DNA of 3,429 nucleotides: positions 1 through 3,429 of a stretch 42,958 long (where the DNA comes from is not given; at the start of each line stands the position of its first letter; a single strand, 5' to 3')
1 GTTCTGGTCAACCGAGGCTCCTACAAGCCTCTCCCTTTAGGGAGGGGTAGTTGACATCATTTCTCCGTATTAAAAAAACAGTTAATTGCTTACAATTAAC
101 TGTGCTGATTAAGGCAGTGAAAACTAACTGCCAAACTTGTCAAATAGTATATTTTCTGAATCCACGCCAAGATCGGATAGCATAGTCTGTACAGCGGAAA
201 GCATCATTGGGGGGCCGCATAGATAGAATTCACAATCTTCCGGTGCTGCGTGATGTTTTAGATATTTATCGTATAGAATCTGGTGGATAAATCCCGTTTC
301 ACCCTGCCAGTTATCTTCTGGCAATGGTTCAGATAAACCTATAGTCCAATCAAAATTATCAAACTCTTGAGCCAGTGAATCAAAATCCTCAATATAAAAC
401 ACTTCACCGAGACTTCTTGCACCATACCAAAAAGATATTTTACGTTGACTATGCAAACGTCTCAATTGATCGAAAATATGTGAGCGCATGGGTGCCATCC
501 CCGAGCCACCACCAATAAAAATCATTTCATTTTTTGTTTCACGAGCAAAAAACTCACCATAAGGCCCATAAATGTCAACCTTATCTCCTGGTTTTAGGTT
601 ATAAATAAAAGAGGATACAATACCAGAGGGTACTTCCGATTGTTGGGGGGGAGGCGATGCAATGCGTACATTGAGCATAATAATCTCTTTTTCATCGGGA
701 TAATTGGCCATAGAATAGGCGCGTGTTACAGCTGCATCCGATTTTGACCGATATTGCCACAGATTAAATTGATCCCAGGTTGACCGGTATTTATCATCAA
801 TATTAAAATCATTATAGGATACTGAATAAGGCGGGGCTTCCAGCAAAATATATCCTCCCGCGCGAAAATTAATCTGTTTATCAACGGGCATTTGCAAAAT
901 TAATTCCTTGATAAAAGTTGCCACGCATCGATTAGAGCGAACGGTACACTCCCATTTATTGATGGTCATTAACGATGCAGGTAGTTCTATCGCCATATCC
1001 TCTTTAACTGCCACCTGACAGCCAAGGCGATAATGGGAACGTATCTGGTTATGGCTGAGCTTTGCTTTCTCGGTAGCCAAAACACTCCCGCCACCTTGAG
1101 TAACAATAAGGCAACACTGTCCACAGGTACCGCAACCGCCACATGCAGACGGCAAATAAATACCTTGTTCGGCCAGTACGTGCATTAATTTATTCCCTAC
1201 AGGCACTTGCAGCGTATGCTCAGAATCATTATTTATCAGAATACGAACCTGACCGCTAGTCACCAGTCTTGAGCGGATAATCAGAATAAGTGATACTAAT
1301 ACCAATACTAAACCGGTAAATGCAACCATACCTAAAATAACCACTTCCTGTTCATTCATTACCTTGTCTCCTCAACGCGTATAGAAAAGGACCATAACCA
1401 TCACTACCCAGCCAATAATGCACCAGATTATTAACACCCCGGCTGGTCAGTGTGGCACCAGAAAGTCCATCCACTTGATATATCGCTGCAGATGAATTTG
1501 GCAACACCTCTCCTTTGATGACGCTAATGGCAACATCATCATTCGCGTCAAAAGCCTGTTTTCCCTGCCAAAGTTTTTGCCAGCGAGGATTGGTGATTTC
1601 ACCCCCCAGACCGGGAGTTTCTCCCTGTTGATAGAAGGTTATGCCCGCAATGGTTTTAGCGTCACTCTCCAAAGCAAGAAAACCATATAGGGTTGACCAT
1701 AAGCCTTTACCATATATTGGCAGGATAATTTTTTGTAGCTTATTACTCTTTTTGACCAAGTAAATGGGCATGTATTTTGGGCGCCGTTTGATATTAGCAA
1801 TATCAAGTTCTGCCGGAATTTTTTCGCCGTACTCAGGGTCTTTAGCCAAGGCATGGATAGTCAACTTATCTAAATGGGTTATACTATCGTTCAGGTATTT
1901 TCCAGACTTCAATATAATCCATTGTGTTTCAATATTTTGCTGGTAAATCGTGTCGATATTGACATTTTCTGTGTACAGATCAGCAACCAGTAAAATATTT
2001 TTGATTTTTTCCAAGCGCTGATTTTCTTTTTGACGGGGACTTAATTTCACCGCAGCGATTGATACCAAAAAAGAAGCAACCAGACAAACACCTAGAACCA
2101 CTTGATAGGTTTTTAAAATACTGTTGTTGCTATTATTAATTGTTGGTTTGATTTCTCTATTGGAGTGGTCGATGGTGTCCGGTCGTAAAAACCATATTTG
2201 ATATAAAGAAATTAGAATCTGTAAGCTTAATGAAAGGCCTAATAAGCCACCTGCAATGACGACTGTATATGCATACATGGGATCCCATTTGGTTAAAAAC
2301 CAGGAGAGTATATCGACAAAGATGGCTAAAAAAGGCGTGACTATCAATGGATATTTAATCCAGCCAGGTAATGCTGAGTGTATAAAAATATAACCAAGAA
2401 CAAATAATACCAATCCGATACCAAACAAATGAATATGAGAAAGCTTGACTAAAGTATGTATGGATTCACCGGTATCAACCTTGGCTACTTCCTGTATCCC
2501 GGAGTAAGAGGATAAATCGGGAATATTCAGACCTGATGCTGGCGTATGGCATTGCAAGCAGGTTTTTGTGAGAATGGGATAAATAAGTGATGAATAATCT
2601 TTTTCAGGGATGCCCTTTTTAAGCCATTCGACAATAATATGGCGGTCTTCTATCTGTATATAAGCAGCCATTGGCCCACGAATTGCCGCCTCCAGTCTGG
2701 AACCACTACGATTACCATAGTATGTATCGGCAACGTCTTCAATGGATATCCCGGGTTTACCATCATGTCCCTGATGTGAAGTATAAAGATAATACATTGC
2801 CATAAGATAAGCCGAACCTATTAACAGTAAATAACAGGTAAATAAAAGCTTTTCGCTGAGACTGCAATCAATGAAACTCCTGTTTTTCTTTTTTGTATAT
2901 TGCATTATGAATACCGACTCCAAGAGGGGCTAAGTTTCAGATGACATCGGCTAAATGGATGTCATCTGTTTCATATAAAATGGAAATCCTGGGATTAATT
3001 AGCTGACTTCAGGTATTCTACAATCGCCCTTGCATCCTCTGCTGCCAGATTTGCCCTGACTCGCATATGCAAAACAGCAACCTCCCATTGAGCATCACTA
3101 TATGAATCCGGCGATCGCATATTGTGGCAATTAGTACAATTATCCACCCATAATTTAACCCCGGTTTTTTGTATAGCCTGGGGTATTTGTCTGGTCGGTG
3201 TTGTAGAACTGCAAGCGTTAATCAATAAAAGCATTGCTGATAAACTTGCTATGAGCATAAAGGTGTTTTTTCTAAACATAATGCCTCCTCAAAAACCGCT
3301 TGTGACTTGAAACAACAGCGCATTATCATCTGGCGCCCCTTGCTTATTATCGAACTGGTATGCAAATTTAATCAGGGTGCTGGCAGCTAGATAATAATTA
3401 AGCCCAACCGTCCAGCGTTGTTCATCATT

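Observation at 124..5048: Orphan NqrF plus a heme-c/NqrC fusion inside a cytochrome-porin operon: candidate trans-envelope redox module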

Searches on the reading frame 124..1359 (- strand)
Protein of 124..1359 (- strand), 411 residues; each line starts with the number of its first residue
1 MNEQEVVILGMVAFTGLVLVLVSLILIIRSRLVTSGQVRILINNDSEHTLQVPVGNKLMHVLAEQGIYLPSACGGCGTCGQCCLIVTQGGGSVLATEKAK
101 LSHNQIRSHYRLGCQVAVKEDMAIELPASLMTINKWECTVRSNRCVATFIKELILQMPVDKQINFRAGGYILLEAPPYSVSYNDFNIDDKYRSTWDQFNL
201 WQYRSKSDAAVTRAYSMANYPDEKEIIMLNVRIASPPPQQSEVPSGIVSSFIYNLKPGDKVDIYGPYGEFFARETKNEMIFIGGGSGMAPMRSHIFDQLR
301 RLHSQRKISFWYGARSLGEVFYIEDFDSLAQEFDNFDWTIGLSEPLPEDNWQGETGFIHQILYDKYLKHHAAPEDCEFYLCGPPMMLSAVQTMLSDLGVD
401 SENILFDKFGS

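Call 3: search_protein_families(library=pfam, proteins=[window:124-1359:-], max_evalue=0.01)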
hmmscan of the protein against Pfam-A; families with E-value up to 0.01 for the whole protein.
window:124-1359:- (411 aa): 4 families
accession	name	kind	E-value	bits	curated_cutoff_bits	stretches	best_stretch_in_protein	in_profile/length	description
PF00175.26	NAD_binding_1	-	6.5e-15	56.2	22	1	281-391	1-108/109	Oxidoreductase NAD-binding domain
PF00111.32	Fer2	-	2e-09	37.7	21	1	44-119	4-77/77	2Fe-2S iron-sulfur cluster binding domain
PF00970.30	FAD_binding_6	-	1.7e-08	35.1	21.1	1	207-270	43-97/99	Oxidoreductase FAD-binding domain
PF08030.17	NAD_binding_6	-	0.00089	19.8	22.2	0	279-320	4-49/156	Ferric reductase NAD binding domain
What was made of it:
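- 124..1359 (-): NqrF paralogue (NqrF'): N-terminal TM helix, 2Fe-2S ferredoxin domain (Cys cluster at nt 1114-1143, plus Cys in GCQV at 1012-1023), FAD and NADH domains. Pfam Fer2, FAD_binding_6 and NAD_binding_1 (call 3).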

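Call 4: search_protein_families(library=ncbifam, proteins=[window:124-1359:-], max_evalue=0.01)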
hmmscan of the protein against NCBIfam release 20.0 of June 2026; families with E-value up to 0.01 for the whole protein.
window:124-1359:- (411 aa): 29 families (the best 25 are shown)
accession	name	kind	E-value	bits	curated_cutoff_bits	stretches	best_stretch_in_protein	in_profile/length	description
TIGR01941.1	nqrF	equivalog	7.5e-187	621.2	295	1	7-411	1-405/405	NADH:ubiquinone reductase (Na(+)-transporting) subunit F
NF040810.1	BenC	equivalog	6.5e-38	130.7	430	2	209-410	147-331/333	benzoate 1,2-dioxygenase electron transfer component BenC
NF045803.1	MethMoxFADbindMmoC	equivalog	1.5e-35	122.6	500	2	210-409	154-340/343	aromatic/alkene monooxygenase hydroxylase FAD-binding subunit MmoC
NF008822.0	PRK11872.1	equivalog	1.7e-30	106.2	402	2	208-410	149-336/341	anthranilate 1,2-dioxygenase electron transfer component AntC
NF009805.0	PRK13289.1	equivalog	2.2e-24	86.1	432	1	207-410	200-393/399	NO-inducible flavohemoprotein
NF058606.1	GlBtMonoRdsGbcB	equivalog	9.6e-24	83.9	500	2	242-410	82-248/362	glycine betaine monooxygenase reductase subunit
NF005963.0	PRK08051.1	equivalog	1.4e-19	70.3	230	1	212-409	46-230/233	NAD(P)H-flavin reductase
NF007964.0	PRK10684.1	equivalog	1.7e-19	70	383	2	189-409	33-237/333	NADH oxidoreductase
NF006220.0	PRK08345.1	subfamily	2.3e-16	59.9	395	1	246-405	81-247/294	cytochrome-c3 hydrogenase subunit gamma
NF052252.1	flav_redu_LuxG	exception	4.9e-16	58.6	340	1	202-409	32-229/232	flavin mononucleotide reductase LuxG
NF000796.0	PRK00054.1-1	equivalog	2.9e-15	56.2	224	1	248-398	63-193/254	dihydroorotate dehydrogenase electron transfer subunit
TIGR02160.1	PA_CoA_Oxy5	hypoth_equivalog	4.4e-15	55.3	420.8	1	210-410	49-242/352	1,2-phenylacetyl-CoA epoxidase subunit PaaE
NF004317.0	PRK05713.1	equivalog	6.9e-13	48.5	338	1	46-179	7-138/312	iron-sulfur-binding ferredoxin reductase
TIGR02911.1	sulfite_red_B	equivalog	1.4e-12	47.2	288.6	1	246-407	67-222/261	anaerobic sulfite reductase subunit AsrB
NF058510.1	bifunc_CpcD_PetH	exception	1e-11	44.3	635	1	228-396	200-378/405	bifunctional rod-capping linker CpcD/ferredoxin--NADP reductase PetH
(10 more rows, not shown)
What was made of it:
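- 124..1359 (-): TIGR01941 621 bits (call 4).
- On Na+-NQR complex (nqrABCDEF): TIGR01941 621 bits, above the cutoff of 295 (call 4).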

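Call 32: find_encoding_contigs(protein=window:124-1359:-, flank=3000, max_places=3)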
Protein window:124-1359:- (411 aa): 1 contig read that carries it; 1 place shown.
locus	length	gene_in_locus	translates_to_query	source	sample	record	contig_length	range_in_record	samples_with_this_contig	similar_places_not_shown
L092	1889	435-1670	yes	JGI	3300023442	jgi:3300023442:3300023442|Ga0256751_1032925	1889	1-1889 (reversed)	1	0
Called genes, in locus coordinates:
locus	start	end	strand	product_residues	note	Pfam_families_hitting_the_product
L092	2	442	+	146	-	?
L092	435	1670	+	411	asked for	PF00111:Fer2, PF00970:FAD_binding_6 (weak), PF00175:NAD_binding_1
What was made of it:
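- Tried and rejected: It returned only a 1.9-kb JGI contig (call 32), so I could not test whether the same genome carries a canonical nqrABCDEF-apbE.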

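Call 34: search_solved_structures(query=window:124-1359:-, max_evalue=1e-10, show_alignments=1)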
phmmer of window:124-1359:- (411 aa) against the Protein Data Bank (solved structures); distinct sequences matched with E-value up to 1e-10: 24.
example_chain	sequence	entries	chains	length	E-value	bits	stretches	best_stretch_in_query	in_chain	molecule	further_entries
8a1t_F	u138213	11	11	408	4.4e-161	539.2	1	6-410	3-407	Na(+)-translocating NADH-quinone reductase subunit F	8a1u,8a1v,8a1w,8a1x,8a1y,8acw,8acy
7xk3_F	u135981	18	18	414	4.6e-161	539.2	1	6-410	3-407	Na(+)-translocating NADH-quinone reductase subunit F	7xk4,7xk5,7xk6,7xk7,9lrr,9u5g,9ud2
7qu3_A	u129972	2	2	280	2.1e-128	431.6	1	133-410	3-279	Na(+)-translocating NADH-quinone reductase subunit F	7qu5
7qty_A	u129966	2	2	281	6.7e-126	423.4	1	133-410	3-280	Na(+)-translocating NADH-quinone reductase subunit F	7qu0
4uaj_A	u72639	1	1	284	3.3e-124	417.8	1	129-410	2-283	Na(+)-translocating NADH-quinone reductase subunit F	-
8ad4_A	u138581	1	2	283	1.1e-123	416.1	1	133-410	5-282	Na(+)-translocating NADH-quinone reductase subunit F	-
4u9u_A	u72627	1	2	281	1.5e-123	415.6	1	133-410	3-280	Na(+)-translocating NADH-quinone reductase subunit F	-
8ad3_A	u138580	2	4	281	1.3e-122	412.6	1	133-410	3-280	Na(+)-translocating NADH-quinone reductase subunit F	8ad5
2r6h_A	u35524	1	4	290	5.4e-97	328.2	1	132-410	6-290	NADH:ubiquinone oxidoreductase, Na translocating, F subunit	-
1krh_A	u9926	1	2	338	7.3e-19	70.8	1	242-410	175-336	Benzoate 1,2-Dioxygenase Reductase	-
7c3a_A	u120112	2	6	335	4.8e-18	68.1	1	242-409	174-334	Ferredoxin reductase component of carbazole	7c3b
4wqm_A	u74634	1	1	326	4.8e-18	68.1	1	242-409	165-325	Toluene-4-monooxygenase electron transfer component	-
5ogx_A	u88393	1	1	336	3.2e-17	65.4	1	211-389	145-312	Cytochrome P450 reductase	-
1tvc_A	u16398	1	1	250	2.6e-16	62.4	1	211-409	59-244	METHANE MONOOXYGENASE COMPONENT C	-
3ozu_A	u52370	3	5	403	7.5e-15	57.6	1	213-410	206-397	Flavohemoprotein | Flavohemoglobin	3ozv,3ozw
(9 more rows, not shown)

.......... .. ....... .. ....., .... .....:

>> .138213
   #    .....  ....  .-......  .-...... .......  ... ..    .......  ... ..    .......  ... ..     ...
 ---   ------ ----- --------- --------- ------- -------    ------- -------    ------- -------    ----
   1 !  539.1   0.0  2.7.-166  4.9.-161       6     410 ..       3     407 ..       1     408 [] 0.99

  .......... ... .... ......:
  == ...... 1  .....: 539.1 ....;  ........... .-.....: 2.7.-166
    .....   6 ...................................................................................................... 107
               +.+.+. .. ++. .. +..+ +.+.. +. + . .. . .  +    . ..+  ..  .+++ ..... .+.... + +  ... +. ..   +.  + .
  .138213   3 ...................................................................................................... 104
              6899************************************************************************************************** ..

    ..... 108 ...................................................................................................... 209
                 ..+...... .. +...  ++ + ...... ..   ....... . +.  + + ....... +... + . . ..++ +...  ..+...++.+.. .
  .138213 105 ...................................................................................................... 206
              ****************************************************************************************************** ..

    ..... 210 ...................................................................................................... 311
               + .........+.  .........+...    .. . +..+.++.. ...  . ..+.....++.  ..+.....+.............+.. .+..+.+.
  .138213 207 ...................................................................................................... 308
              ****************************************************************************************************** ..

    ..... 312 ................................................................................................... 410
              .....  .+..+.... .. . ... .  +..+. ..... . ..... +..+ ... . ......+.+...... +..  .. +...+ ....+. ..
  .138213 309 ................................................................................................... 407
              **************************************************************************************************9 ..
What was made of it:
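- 124..1359 (-): 539 bits to V. cholerae NqrF (call 34).
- On Na+-NQR complex (nqrABCDEF): 539 bits to 8a1t_F (call 34).
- NqrF' retains a complete NADH/FAD site (calls 3, 34).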

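Call 48: find_homologous_proteins(query=window:124-1359:-, max_evalue=1e-50)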
Query window:124-1359:- (411 aa): 8000 proteins with E <= 1e-50 among 8000 candidates; the best 120 are listed.
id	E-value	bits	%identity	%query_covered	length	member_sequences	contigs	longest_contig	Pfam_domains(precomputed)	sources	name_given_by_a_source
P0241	2.2e-282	954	100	100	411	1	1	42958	PF00111.33,PF00175.27,PF00970.31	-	-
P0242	1.1e-252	856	89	100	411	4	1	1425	PF00111.33,PF00175.27,PF00970.31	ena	-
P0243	5.4e-251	850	87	99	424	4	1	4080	PF00111.33,PF00175.27,PF00970.31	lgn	-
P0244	2.4e-248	842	87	100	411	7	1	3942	PF00111.33,PF00175.27,PF00970.31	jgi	-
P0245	8.3e-243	823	82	100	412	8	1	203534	PF00111.33,PF00175.27,PF00970.31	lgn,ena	-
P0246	1.2e-240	816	83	100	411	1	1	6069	PF00111.33,PF00175.27,PF00970.31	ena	-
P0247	3.4e-223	759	76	99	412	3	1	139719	PF00111.33,PF00175.27,PF00970.31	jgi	jgi:Na+-transporting NADH:ubiquinone oxidoreductase subunit F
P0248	2.5e-219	746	76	99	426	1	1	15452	PF00111.33,PF00175.27,PF00970.31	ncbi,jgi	-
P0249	1.7e-216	737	75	99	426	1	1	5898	PF00111.33,PF00175.27,PF00970.31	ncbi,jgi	-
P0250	7.3e-216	735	74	100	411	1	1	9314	PF00111.33,PF00175.27,PF00970.31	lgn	-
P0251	3.9e-215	732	74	100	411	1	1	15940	PF00111.33,PF00175.27,PF00970.31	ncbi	-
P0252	3.0e-210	716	72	99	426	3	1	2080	PF00111.33,PF00175.27,PF00970.31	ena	-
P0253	1.5e-209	714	73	99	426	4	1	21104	PF00111.33,PF00175.27,PF00970.31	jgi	-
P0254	4.2e-207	706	71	99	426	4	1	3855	PF00111.33,PF00175.27,PF00970.31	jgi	-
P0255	7.6e-206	702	72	100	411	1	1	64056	PF00111.33,PF00175.27,PF00970.31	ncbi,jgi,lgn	-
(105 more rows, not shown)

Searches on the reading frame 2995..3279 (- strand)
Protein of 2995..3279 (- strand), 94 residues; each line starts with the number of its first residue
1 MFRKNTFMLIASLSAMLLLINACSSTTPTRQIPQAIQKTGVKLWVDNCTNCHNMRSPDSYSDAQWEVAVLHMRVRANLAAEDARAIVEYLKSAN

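Call 3: search_protein_families(library=pfam, proteins=[window:2995-3279:-], max_evalue=0.01)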
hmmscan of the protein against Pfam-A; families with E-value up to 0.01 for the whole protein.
window:2995-3279:- (94 aa): 2 families
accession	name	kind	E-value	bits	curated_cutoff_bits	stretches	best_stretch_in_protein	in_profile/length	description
PF00034.26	Cytochrom_C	-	0.0016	20.1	21.3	0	39-54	3-18/90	Cytochrome c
PF13442.11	Cytochrome_CBB3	-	0.0063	17.3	27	0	38-66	4-33/68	Cytochrome C oxidase, cbb3-type, subunit III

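Call 4: search_protein_families(library=ncbifam, proteins=[window:2995-3279:-], max_evalue=0.01)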
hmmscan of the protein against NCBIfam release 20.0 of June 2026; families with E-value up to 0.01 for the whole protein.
window:2995-3279:- (94 aa): 4 families
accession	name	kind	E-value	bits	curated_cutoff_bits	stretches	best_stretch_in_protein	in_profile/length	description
NF052246.1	SorB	equivalog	5.5e-07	29.6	93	1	28-92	9-78/80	SorB family sulfite dehydrogenase c-type cytochrome subunit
TIGR00691.1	spoT_relA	subfamily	0.0026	16.1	499.2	1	2-88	539-629/687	RelA/SpoT family protein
TIGR02162.1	torC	equivalog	0.0053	16.1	478.2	1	35-91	320-376/387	pentaheme c-type cytochrome TorC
NF050122.1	bc1_QcrC_actin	exception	0.0069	15.7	200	0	10-54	12-58/253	cytochrome bc1 complex diheme cytochrome c subunit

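Call 69: search_solved_structures(query=A6, max_evalue=10)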
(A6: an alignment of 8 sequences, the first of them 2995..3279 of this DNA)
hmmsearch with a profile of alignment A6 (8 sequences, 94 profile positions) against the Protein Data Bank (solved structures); distinct sequences matched with E-value up to 10: 35.
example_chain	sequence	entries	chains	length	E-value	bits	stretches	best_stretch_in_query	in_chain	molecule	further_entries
2luy_A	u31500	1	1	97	0.00024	24.5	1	48-76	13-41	Meiotic chromosome segregation protein P8B7.28c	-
2blf_B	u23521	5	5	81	0.0014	22.1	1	36-91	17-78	Sulfite:cytochrome c oxidoreductase subunit B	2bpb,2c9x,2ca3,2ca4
3cp5_A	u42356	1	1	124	0.024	18.1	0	25-54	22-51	Cytochrome c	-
6cuk_A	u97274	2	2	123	0.03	17.8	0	25-54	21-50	Cytochrome c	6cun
8smr_G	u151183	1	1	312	0.03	17.8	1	33-61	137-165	Cbb3-type cytochrome c oxidase subunit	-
9g83_v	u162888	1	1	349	0.04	17.4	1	34-53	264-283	Cbb3-type cytochrome c oxidase subunit CcoP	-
4ip1_A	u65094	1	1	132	0.045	17.2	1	39-87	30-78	Thiol:disulfide interchange protein DsbD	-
1uc7_A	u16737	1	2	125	0.059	16.8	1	39-87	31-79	Thiol:disulfide interchange protein dsbD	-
6xkx_p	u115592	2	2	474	0.06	16.8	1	33-53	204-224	Cbb3-type cytochrome c oxidase subunit CcoP,Cytochrome c-type cyt cy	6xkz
2fwe_A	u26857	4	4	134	0.064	16.7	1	39-87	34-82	Thiol:disulfide interchange protein dsbD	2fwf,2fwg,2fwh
6xkw_p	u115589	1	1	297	0.072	16.6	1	33-53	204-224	Cbb3-type cytochrome c oxidase subunit CcoP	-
9wcx_U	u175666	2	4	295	0.072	16.6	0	7-53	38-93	Cytochrome bc1 complex cytochrome c subunit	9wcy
7aye_B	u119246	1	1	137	0.097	16.1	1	40-87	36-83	Thiol:disulfide interchange protein DsbD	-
4ip6_A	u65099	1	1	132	0.13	15.8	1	39-87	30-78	Thiol:disulfide interchange protein DsbD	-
5yq7_C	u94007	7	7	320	0.18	15.3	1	45-73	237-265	Cytochrome subunit of photosynthetic reaction center | MULTIHEME_CYTC DOMAIN-CONTAINING PROTEIN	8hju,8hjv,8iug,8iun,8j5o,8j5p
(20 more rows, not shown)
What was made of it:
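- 2995..3279 (-): cytS: 94-aa lipoprotein-type monoheme cytochrome c (lipobox Cys23, CTNCH at nt 3124-3138, conserved HM at 3064-3069). The nearest solved relative is SorB, 2blf_B, E 1.4e-3 (call 69).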

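Call 70: search_protein_families(library=pfam, proteins=[window:2995-3279:-], max_evalue=1)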
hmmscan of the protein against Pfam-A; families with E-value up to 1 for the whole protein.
window:2995-3279:- (94 aa): 5 families
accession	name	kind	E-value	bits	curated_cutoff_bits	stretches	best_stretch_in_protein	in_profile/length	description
PF00034.26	Cytochrom_C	-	0.0016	20.1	21.3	0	39-54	3-18/90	Cytochrome c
PF13442.11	Cytochrome_CBB3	-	0.0063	17.3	27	1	38-66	4-33/68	Cytochrome C oxidase, cbb3-type, subunit III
PF14495.11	Cytochrom_C550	-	0.018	15.1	27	1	29-92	18-78/136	Cytochrome c-550 domain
PF09626.15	DHC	-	0.067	14.7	22.2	1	44-92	1-53/116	Dihaem cytochrome c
PF23331.1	VWC2L_C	-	0.098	13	27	1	38-52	10-24/42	VWC2L, C-terminal domain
